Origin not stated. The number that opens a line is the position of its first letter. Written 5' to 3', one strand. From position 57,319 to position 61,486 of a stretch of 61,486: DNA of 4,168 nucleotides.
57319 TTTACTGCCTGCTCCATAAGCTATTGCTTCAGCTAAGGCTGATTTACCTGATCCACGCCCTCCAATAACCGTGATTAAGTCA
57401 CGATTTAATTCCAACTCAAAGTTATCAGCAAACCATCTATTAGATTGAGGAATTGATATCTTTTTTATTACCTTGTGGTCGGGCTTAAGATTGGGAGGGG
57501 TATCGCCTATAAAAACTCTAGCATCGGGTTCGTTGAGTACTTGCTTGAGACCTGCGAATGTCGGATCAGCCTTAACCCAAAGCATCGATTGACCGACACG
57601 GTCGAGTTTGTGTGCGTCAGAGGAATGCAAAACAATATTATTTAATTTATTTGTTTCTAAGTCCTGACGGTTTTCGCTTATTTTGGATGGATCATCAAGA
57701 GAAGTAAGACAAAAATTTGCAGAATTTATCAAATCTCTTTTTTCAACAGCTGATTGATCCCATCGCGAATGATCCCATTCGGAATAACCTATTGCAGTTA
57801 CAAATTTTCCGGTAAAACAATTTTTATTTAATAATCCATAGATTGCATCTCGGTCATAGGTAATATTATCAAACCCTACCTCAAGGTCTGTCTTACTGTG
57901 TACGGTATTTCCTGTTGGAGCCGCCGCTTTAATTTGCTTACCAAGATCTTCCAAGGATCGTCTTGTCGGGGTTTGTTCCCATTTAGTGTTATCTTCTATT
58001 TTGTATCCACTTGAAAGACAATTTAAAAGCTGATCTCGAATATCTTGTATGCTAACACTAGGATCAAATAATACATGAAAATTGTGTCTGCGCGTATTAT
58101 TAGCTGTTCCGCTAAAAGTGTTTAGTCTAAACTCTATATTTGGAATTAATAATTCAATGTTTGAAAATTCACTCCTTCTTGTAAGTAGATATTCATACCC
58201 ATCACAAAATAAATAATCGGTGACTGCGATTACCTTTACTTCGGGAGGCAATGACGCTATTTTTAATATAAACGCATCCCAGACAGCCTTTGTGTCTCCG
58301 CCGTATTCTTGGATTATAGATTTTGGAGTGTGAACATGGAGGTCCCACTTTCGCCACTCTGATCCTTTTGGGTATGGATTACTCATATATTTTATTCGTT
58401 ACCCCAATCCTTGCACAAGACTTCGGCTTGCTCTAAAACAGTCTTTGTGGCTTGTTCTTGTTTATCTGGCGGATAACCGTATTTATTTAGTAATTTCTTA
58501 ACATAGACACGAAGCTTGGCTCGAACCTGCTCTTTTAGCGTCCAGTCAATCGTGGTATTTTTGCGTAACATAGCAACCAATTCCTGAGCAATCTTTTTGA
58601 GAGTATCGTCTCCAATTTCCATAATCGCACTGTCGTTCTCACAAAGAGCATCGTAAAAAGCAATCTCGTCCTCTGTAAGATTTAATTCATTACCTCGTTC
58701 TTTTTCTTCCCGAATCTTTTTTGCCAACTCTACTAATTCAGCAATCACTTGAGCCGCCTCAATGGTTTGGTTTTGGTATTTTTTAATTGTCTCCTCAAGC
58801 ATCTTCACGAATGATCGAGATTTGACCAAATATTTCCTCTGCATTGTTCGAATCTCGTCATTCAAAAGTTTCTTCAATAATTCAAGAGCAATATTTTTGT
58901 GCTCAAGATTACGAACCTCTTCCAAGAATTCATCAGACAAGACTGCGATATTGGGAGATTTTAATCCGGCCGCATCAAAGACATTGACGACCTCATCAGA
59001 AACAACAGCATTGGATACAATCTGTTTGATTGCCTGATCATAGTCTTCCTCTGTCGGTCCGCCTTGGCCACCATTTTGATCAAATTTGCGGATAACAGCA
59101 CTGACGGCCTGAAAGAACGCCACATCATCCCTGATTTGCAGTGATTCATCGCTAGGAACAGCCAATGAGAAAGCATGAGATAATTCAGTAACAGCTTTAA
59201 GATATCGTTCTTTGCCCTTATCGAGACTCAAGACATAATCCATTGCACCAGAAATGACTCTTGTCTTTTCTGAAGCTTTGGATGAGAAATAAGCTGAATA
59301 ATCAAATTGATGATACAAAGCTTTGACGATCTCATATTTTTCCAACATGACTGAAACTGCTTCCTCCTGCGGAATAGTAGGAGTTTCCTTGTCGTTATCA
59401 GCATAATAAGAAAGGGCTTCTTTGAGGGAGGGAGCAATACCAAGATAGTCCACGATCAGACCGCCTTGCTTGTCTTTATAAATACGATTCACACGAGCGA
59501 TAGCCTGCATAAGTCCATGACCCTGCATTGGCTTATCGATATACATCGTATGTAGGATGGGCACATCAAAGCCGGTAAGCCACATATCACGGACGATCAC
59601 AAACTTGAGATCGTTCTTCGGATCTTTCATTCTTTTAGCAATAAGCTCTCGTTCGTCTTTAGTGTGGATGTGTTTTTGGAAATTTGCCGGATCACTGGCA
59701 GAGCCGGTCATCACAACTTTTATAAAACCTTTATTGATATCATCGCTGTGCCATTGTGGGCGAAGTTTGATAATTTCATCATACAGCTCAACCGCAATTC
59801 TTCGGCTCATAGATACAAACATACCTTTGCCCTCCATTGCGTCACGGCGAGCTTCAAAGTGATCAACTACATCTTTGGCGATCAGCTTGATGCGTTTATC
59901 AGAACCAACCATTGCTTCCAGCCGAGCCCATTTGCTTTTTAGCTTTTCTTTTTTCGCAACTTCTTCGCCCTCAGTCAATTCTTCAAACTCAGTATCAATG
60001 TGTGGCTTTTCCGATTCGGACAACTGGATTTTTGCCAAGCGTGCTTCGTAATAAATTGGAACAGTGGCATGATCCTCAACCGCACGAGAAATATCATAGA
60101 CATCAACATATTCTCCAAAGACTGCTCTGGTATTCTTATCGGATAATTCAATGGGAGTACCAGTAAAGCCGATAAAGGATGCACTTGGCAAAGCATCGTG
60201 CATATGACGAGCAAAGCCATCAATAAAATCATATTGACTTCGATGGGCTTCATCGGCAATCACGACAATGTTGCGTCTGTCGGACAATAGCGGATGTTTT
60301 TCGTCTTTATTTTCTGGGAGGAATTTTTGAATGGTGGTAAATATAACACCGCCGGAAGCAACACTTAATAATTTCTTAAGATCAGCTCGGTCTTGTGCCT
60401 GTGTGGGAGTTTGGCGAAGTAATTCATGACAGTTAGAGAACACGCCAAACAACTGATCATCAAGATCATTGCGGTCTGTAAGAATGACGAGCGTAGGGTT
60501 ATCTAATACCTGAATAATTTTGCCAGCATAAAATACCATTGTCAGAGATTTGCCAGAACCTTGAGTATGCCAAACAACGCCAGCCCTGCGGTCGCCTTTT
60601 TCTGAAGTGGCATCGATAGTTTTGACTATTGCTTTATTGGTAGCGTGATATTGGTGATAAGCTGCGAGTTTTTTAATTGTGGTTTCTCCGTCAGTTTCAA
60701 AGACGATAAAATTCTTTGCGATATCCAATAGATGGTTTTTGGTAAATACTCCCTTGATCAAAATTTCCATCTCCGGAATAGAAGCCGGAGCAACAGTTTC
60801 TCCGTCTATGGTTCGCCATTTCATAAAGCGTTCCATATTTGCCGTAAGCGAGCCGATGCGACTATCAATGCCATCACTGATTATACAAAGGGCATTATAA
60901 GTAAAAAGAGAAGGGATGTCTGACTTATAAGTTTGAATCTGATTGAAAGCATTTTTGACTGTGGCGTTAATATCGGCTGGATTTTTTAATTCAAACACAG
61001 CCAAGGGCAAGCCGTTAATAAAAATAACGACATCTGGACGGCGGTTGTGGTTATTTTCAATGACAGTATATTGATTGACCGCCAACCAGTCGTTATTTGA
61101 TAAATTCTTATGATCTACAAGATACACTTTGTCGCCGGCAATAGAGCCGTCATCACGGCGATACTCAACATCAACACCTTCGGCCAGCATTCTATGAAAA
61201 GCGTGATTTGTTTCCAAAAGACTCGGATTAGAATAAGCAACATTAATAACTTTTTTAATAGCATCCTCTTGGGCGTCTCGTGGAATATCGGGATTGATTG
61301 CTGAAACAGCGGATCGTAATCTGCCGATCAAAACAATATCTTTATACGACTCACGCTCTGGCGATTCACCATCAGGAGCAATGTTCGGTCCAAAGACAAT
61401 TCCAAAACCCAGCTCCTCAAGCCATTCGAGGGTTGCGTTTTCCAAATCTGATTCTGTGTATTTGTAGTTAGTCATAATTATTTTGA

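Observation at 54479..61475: Tightly coupled operon hsdR - PHP/ABC-ATPase - Cas4-like nuclease - hyperacidic peptide: candidate undescribed defence module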

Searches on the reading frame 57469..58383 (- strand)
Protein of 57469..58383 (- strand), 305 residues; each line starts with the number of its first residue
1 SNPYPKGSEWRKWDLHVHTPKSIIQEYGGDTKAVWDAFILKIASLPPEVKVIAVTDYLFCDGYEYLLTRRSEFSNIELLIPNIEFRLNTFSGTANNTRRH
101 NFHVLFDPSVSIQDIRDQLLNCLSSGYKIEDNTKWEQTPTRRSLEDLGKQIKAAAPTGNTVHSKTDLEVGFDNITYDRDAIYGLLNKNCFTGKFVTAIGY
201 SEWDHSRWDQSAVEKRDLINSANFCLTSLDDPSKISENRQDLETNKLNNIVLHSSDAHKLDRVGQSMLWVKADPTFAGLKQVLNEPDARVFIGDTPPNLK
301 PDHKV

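Call 68: search_solved_structures(query=A7, max_evalue=10, show_alignments=2)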
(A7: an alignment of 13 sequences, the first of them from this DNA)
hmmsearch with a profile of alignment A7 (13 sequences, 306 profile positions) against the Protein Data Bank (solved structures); distinct sequences matched with E-value up to 10: 6.
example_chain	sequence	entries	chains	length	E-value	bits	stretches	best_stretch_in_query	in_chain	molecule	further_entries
2ew0_A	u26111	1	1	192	0.013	17.9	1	166-259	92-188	hypothetical protein ACIAD0353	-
8a3k_UNK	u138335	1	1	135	0.16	14.3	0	142-194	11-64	sc-apCC-4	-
5jfl_A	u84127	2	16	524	0.81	12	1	239-280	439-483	Aldehyde dehydrogenase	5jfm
5jfn_A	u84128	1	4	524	0.81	12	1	239-280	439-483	Aldehyde dehydrogenase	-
3qhb_A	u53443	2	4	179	0.85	11.9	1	57-175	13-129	Symerythrin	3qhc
3sid_A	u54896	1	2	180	0.86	11.9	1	57-175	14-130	Symerythrin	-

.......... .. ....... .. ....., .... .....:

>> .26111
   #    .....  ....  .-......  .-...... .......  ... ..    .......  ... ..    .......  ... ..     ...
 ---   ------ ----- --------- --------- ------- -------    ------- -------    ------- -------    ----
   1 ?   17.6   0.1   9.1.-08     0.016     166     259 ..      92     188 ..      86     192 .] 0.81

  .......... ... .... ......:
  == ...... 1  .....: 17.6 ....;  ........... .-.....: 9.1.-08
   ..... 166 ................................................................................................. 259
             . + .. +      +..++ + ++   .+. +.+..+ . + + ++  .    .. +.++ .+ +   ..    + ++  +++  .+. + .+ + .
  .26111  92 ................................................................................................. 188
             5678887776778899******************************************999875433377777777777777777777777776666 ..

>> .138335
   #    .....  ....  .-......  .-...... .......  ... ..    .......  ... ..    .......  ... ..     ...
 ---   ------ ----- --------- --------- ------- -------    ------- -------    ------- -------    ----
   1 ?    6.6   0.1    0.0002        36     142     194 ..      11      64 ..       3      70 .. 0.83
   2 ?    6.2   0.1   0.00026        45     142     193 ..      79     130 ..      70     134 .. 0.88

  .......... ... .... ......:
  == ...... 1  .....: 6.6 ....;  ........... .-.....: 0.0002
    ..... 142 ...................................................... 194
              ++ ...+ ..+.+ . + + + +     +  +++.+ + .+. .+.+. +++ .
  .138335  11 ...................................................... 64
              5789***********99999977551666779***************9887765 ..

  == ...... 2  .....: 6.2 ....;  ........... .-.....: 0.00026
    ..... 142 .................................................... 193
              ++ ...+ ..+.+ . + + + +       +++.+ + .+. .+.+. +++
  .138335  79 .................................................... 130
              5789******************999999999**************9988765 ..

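Call 69: search_protein_families(library=pfam, alignment_id=A7, max_evalue=10)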
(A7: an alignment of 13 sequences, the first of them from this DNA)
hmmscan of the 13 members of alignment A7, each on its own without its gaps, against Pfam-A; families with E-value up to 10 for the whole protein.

A. member 1, seq(305 aa): 2 families
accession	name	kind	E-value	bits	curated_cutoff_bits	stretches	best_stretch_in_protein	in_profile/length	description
PF13263.12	PHP_C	-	0.029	14.4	21.3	1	254-276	21-42/56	PHP-associated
PF06362.16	DUF1067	-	0.18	13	25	1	154-224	4-64/97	Protein of unknown function (DUF1067)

B. families by the number of members that match (of 13 scanned): 4 families
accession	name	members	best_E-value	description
PF13263.12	PHP_C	5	0.005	PHP-associated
PF02578.20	Cu-oxidase_4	1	0.088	Multi-copper polyphenol oxidoreductase laccase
PF06362.16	DUF1067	1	0.18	Protein of unknown function (DUF1067)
PF13314.11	DUF4083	1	0.31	Domain of unknown function (DUF4083)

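Call 74: search_protein_families(library=ncbifam, alignment_id=A7, max_evalue=1)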
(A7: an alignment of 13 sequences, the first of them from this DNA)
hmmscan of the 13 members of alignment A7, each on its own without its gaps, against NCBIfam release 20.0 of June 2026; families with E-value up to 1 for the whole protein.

A. member 1, seq(305 aa): 4 families
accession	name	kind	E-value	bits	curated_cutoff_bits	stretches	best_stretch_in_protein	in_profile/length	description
NF045780.1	TrlF_fam_ATP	equivalog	3.2e-55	188.3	350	1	6-302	1-282/944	TrlF family AAA-like ATPase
NF045781.1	Spaf1101_AAA_ATP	equivalog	7.6e-09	34.6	475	1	211-292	219-305/836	Spaf_1101 family AAA-like ATPase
NF042955.1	Ppl_antiphage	equivalog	4.3e-08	31.6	1000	1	251-304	199-252/882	anti-phage protein Ppl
NF047913.1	TransRegIdnR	equivalog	0.093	12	500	1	50-188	42-179/331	DNA-binding transcriptional regulator IdnR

B. families by the number of members that match (of 13 scanned): 9 families
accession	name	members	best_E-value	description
NF045780.1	TrlF_fam_ATP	13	8.4e-58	TrlF family AAA-like ATPase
NF045781.1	Spaf1101_AAA_ATP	13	3.9e-10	Spaf_1101 family AAA-like ATPase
NF042955.1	Ppl_antiphage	13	3.9e-08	anti-phage protein Ppl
NF001266.0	PRK00228.1-1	2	0.012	YqgE/AlgH family protein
NF009405.0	PRK12767.1-4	1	0.082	carbamoyl phosphate synthase-like protein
NF047913.1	TransRegIdnR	1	0.093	DNA-binding transcriptional regulator IdnR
NF002558.0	PRK02126.1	1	0.12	ribonuclease Z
NF052240.1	MIDASAdhsBdello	1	0.14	MIDAS family adhesin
NF006226.0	PRK08356.1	1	0.17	hypothetical protein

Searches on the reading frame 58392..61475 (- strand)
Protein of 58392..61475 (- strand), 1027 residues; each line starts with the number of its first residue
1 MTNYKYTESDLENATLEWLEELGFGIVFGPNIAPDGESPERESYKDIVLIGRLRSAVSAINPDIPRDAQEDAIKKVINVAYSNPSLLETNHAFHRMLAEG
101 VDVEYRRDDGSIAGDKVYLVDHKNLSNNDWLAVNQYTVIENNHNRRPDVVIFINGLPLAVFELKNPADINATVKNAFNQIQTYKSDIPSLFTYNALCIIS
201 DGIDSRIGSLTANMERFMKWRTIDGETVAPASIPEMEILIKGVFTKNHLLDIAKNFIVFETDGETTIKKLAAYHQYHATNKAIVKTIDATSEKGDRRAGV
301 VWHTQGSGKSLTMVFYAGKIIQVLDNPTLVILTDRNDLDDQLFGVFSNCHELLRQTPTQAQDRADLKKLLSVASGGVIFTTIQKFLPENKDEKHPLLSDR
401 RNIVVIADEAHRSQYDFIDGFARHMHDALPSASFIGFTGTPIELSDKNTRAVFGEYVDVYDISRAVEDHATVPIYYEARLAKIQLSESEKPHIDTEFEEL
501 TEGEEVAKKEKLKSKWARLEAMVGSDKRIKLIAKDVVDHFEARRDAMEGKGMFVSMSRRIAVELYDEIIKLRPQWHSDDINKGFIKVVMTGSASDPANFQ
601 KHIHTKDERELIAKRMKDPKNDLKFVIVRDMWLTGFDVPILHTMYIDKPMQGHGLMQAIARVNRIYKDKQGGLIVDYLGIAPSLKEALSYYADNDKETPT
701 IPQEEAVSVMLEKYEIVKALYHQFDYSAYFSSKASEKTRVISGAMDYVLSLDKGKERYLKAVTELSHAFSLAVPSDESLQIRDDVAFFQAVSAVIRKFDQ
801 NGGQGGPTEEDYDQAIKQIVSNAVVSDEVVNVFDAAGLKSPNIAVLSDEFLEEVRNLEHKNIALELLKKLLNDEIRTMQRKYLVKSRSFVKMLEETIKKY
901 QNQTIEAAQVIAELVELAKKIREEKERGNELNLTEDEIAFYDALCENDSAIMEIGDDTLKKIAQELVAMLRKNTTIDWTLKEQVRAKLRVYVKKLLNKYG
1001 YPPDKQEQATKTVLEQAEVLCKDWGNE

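Call 3: search_protein_families(library=pfam, proteins=[window:58392-61475:-], max_evalue=0.01)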
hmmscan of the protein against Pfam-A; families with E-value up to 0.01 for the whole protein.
window:58392-61475:- (1027 aa): 5 families
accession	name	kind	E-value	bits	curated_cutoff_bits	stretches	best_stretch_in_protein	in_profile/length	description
PF11867.13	T1RH-like_C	-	8.7e-130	433.3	26.8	1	694-1022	2-328/329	Type I restriction enzyme HindI endonuclease subunit-like, C-terminal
PF18766.7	SWI2_SNF2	-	4.4e-82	275.5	26.7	1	274-509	1-220/221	SWI2/SNF2 ATPase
PF04313.20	HSDR_N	-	2.6e-50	171.5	25.1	1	5-213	1-195/198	Type I restriction enzyme R protein N terminus (HSDR_N)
PF22679.2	T1R_D3-like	-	2.3e-21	77.3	27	1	608-677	85-156/158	Type I restriction enzyme subunit R domain 3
PF04851.21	ResIII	-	3.8e-20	72.9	22.5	1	274-442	7-163/164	Type III restriction enzyme, res subunit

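Call 4: search_protein_families(library=padloc, proteins=[window:58392-61475:-], max_evalue=0.01)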
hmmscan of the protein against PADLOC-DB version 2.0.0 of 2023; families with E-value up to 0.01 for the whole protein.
window:58392-61475:- (1027 aa): 10 families
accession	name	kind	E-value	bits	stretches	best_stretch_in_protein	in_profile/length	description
PDLC03040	REase_I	-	0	1152.7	1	5-1024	4-1025/1029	Type I restriction enzyme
PDLC03044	REase_I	-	1.9e-76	255.9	2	71-564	61-548/1034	Type I restriction enzyme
PDLC03048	REase_I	-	1.1e-68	230.3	2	102-565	77-521/976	Type I restriction enzyme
PDLC03041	REase_I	-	7.6e-64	214.2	3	239-557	283-599/1099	Type I restriction enzyme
PDLC03046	REase_I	-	2.1e-26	90.2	2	598-678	651-729/1025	Type I restriction enzyme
PDLC03045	REase_I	-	5.8e-18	62.3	2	105-468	90-460/995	Type I restriction enzyme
PDLC03043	REase_I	-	2.2e-16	57.9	1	105-287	112-289/313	Type I restriction enzyme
PDLC03049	REase_I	-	6.3e-11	39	1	144-548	57-422/807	Type I restriction enzyme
PDLC04934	PDC-S15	-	4.4e-10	37.2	1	895-1017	287-408/416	-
PDLC04927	PDC-S15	-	4.9e-05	20.4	1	911-1018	309-410/422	-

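Call 5: search_protein_families(library=ncbifam, proteins=[window:58392-61475:-], max_evalue=0.01)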
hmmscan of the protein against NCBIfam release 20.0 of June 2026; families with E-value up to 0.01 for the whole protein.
window:58392-61475:- (1027 aa): 1 family
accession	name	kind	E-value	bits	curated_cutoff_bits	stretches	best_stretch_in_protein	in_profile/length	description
TIGR00348.1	hsdR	subfamily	1.3e-190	635.3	284.55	1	11-695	4-672/674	HsdR family type I site-specific deoxyribonuclease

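Call 61: find_encoding_contigs(protein=window:58392-61475:-, flank=10000, max_places=4)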
Protein window:58392-61475:- (1027 aa): no gene with exactly this product is on record in the collection.
